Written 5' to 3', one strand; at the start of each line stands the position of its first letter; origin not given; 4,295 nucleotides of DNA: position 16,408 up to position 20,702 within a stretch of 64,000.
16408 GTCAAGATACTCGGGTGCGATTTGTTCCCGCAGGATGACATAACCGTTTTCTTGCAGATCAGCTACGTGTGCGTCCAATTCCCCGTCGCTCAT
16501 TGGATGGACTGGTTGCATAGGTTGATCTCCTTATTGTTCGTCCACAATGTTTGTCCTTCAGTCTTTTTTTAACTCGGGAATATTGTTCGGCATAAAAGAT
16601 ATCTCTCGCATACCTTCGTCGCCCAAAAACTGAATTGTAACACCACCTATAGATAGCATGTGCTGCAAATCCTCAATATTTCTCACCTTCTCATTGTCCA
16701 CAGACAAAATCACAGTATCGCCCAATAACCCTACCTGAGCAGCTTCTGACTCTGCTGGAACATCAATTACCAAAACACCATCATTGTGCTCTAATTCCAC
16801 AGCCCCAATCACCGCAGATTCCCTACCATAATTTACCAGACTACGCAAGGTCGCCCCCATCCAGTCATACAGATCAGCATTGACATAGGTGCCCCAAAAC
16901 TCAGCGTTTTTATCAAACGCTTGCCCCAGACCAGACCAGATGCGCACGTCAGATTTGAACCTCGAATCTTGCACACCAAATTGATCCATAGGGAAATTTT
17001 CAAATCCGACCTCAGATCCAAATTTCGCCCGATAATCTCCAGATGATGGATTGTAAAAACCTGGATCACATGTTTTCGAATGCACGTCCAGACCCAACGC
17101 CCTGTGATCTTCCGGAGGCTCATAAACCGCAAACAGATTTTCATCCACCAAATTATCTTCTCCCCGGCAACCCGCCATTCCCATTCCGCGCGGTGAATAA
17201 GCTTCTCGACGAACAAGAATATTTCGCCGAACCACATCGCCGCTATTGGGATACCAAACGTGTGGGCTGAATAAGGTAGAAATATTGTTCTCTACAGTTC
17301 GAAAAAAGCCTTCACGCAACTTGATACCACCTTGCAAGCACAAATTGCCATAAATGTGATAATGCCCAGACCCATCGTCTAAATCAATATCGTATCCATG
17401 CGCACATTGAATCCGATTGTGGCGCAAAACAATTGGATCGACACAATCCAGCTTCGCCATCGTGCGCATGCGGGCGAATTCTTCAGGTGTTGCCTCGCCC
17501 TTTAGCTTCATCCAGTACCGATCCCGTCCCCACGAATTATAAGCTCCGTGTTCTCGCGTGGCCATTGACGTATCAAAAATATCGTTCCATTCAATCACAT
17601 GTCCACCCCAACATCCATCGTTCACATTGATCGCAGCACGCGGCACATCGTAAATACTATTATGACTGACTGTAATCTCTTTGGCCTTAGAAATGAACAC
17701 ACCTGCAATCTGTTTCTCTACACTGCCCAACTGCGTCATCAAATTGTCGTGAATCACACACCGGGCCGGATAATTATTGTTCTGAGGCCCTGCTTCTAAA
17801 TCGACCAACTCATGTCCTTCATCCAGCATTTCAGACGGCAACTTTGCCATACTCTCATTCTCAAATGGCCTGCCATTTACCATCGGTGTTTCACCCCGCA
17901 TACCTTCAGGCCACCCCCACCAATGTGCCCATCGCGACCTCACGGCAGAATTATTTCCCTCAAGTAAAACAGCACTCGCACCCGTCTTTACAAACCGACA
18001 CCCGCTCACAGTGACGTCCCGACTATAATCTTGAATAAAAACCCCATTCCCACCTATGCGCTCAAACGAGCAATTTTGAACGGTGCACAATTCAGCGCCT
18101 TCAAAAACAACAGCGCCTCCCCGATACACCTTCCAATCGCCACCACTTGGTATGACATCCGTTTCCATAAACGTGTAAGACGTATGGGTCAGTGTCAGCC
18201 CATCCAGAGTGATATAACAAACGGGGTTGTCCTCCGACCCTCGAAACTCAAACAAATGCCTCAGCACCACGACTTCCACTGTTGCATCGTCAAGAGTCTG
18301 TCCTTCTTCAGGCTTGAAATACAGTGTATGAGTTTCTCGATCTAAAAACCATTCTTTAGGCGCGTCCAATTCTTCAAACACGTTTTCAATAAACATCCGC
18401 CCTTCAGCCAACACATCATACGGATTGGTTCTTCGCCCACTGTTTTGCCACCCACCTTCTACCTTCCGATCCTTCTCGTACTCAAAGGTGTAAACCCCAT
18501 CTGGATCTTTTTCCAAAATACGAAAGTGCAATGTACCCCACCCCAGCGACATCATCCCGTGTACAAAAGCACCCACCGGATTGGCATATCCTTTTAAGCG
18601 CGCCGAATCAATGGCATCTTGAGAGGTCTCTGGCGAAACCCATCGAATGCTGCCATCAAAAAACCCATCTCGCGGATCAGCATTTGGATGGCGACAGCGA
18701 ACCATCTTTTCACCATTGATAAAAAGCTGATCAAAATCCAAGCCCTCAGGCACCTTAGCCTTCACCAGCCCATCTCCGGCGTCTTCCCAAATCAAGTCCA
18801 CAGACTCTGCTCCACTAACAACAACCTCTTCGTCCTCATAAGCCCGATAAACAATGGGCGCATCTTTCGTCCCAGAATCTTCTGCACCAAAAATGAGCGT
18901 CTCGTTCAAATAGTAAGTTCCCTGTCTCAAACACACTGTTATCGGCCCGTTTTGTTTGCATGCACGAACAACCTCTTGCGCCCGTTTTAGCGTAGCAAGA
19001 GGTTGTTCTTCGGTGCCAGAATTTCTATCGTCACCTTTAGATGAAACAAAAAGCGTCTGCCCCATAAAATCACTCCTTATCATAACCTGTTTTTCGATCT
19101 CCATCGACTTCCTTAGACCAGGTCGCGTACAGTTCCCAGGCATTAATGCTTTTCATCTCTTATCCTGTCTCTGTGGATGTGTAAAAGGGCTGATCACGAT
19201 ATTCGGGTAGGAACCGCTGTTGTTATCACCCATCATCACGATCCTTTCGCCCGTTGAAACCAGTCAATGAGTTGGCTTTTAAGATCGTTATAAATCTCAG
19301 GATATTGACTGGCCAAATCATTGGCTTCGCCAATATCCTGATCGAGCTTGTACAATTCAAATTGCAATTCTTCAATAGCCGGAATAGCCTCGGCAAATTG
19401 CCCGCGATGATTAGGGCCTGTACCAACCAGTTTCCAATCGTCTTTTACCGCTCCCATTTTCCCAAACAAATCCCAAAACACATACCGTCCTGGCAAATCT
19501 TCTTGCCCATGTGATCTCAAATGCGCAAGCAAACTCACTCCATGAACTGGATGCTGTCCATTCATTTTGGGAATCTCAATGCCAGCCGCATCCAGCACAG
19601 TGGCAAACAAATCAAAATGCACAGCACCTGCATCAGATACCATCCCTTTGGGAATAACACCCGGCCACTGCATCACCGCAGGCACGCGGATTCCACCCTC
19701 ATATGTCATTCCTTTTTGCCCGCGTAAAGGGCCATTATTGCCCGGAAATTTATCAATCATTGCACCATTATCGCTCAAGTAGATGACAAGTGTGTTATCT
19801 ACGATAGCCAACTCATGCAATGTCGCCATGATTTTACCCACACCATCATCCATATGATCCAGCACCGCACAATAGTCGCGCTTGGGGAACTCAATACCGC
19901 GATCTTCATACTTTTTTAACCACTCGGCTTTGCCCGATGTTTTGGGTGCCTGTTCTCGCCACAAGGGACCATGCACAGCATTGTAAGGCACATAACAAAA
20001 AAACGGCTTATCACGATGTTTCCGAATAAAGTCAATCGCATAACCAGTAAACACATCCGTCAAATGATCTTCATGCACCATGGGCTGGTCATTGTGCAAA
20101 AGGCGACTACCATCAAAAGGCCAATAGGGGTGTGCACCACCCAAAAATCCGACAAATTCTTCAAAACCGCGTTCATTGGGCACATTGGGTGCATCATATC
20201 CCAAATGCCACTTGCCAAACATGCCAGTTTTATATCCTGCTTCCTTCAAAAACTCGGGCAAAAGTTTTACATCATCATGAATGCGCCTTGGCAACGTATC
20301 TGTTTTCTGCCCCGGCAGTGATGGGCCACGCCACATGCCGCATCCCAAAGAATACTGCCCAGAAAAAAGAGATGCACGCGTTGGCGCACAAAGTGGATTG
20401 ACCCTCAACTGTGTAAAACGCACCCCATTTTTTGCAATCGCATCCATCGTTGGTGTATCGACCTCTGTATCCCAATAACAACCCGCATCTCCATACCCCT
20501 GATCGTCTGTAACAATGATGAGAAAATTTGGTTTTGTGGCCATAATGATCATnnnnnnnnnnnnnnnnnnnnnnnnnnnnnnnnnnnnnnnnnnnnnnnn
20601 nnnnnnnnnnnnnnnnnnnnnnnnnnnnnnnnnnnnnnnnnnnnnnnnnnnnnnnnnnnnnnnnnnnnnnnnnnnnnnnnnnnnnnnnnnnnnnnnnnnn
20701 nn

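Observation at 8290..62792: Nine PhyH-family Fe/2OG dioxygenase paralogs systematically interleaved and co-transcribed with 13 cytoplasmic sulfatases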

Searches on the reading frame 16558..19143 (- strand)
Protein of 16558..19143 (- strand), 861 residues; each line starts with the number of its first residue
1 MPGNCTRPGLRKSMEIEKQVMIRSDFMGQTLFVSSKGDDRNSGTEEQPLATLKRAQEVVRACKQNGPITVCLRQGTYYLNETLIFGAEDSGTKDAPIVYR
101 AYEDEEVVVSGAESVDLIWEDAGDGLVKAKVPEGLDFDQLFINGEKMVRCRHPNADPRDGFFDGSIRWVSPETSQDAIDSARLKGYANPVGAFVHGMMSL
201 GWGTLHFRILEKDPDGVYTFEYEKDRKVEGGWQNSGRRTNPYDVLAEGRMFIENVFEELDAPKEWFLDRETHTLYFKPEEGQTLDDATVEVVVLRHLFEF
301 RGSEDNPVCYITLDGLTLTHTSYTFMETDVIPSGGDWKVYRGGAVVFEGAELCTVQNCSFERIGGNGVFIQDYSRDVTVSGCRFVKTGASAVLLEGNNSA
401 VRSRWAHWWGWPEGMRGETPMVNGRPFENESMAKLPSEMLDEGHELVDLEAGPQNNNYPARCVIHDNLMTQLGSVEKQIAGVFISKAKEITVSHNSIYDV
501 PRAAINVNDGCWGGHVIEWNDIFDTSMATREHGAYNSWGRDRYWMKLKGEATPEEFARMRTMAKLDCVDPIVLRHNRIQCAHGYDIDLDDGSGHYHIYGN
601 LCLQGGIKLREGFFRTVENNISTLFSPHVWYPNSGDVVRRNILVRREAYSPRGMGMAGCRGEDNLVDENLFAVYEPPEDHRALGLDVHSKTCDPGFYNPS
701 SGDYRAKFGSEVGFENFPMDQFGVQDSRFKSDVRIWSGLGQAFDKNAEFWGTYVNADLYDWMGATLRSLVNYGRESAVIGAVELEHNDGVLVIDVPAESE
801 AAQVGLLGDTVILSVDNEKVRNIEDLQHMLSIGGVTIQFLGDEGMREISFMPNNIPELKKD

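Call 4: search_protein_families(library=pfam, proteins=[window:16558-19143:-])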
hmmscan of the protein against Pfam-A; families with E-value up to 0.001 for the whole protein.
window:16558-19143:- (861 aa): 1 family
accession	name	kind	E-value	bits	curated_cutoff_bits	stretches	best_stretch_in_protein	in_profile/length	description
PF13229.12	Beta_helix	-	1.9e-10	41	25.9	1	342-399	69-125/158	Right handed beta helix region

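Call 64: search_protein_families(library=ncbifam, max_evalue=0.01, proteins=[window:16558-19143:-])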
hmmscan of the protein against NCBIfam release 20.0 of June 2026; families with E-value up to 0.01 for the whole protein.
window:16558-19143:- (861 aa): 9 families
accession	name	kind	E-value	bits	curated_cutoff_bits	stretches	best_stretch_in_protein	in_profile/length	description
NF008189.1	PRK10942.1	equivalog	4.2e-06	25.5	720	1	770-831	394-455/477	serine endoprotease DegP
TIGR02037.1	degP_htrA_DO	subfamily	0.00013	21.1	416.2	1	778-831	249-302/434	Do family serine endopeptidase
NF041521.1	HhoA_HhoB_HtrA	equivalog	0.00015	21.2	450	1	781-832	256-307/335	HhoA/HhoB/HtrA family serine endopeptidase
NF047968.1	SerProtHtrA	equivalog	0.00052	19.5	470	1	782-830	283-331/357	serine protease HtrA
NF047897.1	LctobiosidLnbX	equivalog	0.00083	17.3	2500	1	26-106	41-120/1498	lacto-N-biosidase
NF007526.1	PRK10139.1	equivalog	0.0025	16.6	756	1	786-831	389-434/456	serine endoprotease DegQ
NF041199.1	trx7_PDZ_seleno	equivalog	0.0031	16.5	300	1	782-831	197-246/390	Trx7/PDZ domain-containing (seleno)protein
TIGR02038.1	protease_degS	equivalog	0.0041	16.3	422.95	1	782-827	272-317/351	outer membrane-stress sensor serine endopeptidase DegS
NF041899.1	pec_ly_PelN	equivalog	0.0066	15.3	740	0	29-109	26-112/437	pectate lyase PelN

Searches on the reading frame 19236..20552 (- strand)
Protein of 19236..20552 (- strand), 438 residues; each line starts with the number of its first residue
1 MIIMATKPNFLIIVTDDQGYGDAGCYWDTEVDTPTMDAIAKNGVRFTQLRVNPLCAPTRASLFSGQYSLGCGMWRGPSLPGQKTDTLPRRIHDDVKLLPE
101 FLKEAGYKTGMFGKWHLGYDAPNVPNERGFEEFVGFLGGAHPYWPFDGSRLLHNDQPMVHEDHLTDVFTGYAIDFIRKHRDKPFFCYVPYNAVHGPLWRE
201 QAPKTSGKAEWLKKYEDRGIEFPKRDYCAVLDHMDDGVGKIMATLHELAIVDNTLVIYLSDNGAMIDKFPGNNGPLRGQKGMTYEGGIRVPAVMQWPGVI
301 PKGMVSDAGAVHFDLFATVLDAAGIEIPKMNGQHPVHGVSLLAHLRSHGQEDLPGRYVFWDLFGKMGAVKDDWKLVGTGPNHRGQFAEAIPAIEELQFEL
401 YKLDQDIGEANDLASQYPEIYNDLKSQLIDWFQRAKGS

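Call 4: search_protein_families(library=pfam, proteins=[window:19236-20552:-])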
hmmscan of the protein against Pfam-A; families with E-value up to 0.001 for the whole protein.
window:19236-20552:- (438 aa): 2 families
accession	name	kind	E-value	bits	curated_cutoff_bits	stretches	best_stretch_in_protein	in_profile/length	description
PF00884.28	Sulfatase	-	8.6e-57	193.2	25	1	8-325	1-301/301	Sulfatase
PF16347.10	SGSH_C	-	5.7e-09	36.7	29.3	1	280-430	8-150/154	N-sulphoglucosamine sulphohydrolase, C-terminal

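Call 86: search_protein_families(library=ncbifam, max_evalue=1e-10, proteins=[window:19236-20543:-])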
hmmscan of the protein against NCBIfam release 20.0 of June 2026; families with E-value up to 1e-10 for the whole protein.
window:19236-20543:- (435 aa): 4 families
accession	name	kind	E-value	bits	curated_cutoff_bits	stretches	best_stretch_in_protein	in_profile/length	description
NF010322.0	PRK13759.1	equivalog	1.6e-31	109.3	481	2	211-428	257-456/486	arylsulfatase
TIGR03417.1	chol_sulfatase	equivalog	1.1e-25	90.5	433.45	1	212-354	243-377/500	choline-sulfatase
NF045661.1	HdlasePehA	equivalog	2.4e-17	62.7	900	0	214-348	274-398/506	phosphoric/sulfuric ester hydrolase PehA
NF052527.1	Mn_arylsulf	exception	2.5e-14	53.1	850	0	4-114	1-103/479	manganese-dependent arylsulfatase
